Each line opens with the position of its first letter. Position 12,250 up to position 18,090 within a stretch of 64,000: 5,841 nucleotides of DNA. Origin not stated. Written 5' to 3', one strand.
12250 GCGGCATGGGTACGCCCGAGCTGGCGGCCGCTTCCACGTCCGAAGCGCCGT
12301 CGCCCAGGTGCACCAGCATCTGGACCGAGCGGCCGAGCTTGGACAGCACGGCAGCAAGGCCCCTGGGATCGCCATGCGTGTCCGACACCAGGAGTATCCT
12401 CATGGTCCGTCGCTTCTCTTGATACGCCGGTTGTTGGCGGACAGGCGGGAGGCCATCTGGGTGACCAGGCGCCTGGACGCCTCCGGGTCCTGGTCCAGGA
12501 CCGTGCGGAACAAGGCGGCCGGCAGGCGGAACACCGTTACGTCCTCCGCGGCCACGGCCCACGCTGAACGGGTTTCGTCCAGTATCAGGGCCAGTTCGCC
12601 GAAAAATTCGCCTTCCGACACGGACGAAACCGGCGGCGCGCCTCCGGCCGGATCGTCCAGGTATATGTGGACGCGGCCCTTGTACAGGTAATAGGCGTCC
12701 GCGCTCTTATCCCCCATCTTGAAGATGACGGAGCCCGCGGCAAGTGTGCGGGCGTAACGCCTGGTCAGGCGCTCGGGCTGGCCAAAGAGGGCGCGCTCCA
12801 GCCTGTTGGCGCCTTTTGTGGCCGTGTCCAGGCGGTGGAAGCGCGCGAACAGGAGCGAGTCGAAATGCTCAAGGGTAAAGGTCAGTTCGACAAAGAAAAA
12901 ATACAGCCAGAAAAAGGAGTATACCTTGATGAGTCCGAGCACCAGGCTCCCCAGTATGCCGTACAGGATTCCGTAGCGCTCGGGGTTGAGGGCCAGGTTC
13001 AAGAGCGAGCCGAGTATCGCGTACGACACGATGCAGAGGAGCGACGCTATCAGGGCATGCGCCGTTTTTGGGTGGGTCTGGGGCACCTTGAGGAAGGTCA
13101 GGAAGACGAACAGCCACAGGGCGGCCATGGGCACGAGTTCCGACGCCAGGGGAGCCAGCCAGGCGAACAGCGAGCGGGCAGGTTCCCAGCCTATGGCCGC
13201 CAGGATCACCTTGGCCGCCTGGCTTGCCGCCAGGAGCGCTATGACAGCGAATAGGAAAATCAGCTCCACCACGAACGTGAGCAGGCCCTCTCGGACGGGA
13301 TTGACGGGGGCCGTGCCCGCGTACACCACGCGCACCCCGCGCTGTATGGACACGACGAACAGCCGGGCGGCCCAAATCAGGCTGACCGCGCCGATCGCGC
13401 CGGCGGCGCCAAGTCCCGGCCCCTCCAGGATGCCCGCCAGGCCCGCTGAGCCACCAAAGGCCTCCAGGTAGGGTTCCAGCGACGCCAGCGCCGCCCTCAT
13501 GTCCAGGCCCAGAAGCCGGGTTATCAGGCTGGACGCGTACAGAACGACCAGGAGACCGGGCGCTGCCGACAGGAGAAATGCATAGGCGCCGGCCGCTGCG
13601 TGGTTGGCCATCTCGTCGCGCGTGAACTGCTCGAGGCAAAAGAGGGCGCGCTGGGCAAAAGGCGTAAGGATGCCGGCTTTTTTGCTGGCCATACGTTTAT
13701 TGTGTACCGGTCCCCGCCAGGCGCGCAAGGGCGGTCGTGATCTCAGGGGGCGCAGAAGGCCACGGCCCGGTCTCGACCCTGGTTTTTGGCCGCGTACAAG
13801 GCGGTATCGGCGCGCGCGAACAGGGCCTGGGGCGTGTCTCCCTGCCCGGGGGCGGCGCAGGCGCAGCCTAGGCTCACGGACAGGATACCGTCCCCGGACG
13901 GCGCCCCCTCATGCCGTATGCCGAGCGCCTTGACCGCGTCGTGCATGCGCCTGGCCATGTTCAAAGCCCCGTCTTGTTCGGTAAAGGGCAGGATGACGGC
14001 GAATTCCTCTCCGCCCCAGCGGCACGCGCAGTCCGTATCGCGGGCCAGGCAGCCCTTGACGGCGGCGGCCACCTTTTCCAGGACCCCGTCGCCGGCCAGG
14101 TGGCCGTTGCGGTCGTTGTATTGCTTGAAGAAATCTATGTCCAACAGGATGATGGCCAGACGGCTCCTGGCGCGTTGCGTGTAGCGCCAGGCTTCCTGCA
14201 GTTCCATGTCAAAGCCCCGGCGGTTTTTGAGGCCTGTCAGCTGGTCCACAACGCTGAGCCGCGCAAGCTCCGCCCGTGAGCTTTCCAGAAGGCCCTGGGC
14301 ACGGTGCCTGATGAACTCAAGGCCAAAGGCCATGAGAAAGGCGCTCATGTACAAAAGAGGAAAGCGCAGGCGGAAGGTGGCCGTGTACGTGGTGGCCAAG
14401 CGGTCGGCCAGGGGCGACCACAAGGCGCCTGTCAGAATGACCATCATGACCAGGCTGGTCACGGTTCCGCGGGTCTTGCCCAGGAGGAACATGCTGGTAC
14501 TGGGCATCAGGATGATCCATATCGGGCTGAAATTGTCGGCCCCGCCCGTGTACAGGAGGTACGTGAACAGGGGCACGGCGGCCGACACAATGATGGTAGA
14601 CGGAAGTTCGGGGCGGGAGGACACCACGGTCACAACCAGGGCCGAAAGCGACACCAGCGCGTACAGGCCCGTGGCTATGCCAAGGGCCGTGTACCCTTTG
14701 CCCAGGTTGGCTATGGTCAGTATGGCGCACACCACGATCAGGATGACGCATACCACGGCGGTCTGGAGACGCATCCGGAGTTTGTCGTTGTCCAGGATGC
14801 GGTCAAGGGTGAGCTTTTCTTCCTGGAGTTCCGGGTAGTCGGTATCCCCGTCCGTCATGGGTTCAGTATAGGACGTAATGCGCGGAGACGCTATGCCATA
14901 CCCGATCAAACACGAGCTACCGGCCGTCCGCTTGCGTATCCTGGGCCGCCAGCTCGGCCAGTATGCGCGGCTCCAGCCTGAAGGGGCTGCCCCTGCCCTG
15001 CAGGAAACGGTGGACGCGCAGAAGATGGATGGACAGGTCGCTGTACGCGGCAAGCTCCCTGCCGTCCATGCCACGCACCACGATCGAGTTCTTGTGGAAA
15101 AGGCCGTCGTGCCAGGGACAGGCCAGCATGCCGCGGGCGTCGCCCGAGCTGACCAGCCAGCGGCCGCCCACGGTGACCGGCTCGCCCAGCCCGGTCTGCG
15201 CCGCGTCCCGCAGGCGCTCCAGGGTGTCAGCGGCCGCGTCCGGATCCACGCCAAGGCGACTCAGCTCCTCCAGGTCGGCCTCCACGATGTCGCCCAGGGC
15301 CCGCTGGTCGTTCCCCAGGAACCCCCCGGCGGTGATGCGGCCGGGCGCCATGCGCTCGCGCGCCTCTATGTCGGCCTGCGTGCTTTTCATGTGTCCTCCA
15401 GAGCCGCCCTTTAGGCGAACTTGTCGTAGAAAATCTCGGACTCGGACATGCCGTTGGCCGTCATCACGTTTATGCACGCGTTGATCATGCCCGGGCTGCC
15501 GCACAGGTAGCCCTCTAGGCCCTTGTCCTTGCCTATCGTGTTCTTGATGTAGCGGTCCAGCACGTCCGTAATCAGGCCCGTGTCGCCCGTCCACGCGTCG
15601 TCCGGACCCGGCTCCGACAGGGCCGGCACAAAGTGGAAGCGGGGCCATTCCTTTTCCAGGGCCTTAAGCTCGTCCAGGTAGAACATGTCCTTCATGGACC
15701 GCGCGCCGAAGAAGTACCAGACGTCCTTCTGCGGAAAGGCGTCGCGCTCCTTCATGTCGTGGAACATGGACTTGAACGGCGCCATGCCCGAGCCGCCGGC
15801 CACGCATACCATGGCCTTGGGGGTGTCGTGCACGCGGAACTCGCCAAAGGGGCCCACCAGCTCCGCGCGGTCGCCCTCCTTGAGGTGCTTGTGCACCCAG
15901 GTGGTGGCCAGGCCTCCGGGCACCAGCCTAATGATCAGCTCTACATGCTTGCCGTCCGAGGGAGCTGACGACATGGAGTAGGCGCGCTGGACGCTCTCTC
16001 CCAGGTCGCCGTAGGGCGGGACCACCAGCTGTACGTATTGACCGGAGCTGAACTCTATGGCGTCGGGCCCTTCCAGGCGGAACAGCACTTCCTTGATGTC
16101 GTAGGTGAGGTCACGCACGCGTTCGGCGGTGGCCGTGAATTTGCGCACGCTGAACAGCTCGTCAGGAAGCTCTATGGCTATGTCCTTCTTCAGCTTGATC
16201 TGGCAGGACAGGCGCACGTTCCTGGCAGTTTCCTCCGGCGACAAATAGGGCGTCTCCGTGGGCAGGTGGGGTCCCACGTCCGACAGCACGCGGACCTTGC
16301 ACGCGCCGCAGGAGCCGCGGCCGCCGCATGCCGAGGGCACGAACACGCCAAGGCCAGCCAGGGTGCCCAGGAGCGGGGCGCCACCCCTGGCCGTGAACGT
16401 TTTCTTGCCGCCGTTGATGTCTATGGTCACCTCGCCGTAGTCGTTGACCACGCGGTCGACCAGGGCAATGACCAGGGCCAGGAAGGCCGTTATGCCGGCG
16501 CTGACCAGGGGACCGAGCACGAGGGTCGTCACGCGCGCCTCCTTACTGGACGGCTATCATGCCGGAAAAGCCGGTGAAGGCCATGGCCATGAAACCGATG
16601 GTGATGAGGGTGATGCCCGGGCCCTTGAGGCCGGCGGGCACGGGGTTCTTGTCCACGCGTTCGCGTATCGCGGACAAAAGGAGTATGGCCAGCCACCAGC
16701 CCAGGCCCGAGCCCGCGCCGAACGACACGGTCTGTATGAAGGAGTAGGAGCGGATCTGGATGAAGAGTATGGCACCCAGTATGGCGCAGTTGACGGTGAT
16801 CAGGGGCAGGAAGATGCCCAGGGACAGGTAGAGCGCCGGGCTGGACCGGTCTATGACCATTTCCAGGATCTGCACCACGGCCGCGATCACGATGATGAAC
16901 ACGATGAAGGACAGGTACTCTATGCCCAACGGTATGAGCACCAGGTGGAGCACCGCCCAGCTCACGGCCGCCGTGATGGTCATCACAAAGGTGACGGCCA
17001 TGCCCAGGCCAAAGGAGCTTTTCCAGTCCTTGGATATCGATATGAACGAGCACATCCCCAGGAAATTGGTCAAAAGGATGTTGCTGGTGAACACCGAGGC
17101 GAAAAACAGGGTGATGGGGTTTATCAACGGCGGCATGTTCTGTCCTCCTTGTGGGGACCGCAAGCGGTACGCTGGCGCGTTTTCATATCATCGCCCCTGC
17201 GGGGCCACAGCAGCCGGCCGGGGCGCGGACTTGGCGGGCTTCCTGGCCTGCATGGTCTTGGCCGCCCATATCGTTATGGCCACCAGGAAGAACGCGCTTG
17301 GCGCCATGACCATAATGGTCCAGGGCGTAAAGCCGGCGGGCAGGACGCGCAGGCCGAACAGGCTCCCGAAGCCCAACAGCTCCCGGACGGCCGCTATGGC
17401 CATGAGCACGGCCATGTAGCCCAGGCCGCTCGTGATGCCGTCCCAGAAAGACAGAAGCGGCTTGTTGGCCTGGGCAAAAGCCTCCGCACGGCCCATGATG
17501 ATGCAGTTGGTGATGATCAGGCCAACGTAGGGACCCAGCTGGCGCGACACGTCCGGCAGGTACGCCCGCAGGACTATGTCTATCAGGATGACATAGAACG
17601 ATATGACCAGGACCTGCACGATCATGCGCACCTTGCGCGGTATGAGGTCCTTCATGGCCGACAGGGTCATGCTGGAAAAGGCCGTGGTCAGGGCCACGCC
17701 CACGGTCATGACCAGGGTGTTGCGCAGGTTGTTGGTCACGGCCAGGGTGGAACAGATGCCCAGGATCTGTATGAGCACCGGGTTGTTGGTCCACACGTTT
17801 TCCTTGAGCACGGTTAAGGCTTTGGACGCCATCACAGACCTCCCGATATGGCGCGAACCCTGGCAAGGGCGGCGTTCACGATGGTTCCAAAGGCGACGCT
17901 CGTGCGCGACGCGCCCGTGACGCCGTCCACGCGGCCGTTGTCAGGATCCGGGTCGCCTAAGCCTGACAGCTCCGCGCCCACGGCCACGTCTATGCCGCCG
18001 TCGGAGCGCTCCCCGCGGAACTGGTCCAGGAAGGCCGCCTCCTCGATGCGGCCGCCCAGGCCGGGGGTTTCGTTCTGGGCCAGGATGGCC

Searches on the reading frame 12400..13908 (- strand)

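Call 42: search_protein_families(library=pfam, proteins=[window:12400-13908:-], max_evalue=0.001)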
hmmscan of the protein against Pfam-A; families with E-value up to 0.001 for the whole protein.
window:12400-13908:- (502 aa): 2 families
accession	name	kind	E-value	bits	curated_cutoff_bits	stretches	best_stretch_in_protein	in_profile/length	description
PF00027.35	cNMP_binding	-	4.9e-19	68.5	27.5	1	387-474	2-89/89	Cyclic nucleotide-binding domain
PF03631.20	Virul_fac_BrkB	-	1.5e-18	67.8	33.7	1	97-348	2-257/259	Virulence factor BrkB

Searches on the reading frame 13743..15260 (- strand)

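Call 42: search_protein_families(library=pfam, proteins=[window:13743-15260:-], max_evalue=0.001)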
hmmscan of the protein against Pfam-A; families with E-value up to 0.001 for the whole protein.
window:13743-15260:- (505 aa): 2 families
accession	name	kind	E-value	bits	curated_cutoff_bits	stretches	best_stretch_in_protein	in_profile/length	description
PF00990.26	GGDEF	-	5.9e-46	156.6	23.8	1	337-498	2-161/161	Diguanylate cyclase, GGDEF domain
PF20966.2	MASE6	-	3.1e-09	37.5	27.4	1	168-322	13-167/170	MASE6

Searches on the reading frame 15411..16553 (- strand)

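Call 42: search_protein_families(library=pfam, proteins=[window:15411-16553:-], max_evalue=0.001)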
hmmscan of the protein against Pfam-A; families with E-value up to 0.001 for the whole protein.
window:15411-16553:- (380 aa): 4 families
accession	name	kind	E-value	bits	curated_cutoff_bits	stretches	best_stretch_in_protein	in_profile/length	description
PF00175.26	NAD_binding_1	-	6.6e-19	69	22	1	251-360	2-107/109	Oxidoreductase NAD-binding domain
PF00970.30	FAD_binding_6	-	2.6e-12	47.4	21.1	1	146-239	7-97/99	Oxidoreductase FAD-binding domain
PF00111.32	Fer2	-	3e-10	40.3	21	1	45-121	2-76/77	2Fe-2S iron-sulfur cluster binding domain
PF22290.1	DmmA-like_N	-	0.00094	20.1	33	0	345-374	95-124/124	Dimethylamine monooxygenase subunit DmmA-like, N-terminal domain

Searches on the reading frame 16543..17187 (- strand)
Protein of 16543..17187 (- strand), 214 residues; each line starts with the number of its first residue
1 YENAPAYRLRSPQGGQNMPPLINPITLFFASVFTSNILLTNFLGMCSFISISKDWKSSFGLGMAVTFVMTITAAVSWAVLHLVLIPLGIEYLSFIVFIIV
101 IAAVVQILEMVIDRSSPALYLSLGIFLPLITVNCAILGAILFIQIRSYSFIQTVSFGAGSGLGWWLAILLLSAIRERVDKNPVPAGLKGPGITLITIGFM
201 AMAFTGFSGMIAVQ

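Call 42: search_protein_families(library=pfam, proteins=[window:16543-17187:-], max_evalue=0.001)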
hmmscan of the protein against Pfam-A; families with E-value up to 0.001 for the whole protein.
window:16543-17187:- (214 aa): 1 family
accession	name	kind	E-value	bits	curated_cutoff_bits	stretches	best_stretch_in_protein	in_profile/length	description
PF02508.19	Rnf-Nqr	-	1.7e-52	178.4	23.8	1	26-211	3-174/174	Rnf-Nqr subunit, membrane protein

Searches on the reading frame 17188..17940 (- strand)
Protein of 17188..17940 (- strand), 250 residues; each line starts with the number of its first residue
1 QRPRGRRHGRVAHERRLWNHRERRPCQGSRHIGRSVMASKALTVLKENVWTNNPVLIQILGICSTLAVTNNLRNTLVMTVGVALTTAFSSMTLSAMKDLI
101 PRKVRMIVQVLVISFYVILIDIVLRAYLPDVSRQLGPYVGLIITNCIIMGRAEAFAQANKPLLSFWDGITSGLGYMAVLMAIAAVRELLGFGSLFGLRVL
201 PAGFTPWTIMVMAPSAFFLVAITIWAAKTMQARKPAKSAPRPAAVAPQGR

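Call 42: search_protein_families(library=pfam, proteins=[window:17188-17940:-], max_evalue=0.001)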
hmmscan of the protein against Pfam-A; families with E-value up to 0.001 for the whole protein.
window:17188-17940:- (250 aa): 1 family
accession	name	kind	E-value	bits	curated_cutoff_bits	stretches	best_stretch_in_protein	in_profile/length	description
PF02508.19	Rnf-Nqr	-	7.1e-56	189.4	23.8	1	43-222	3-172/174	Rnf-Nqr subunit, membrane protein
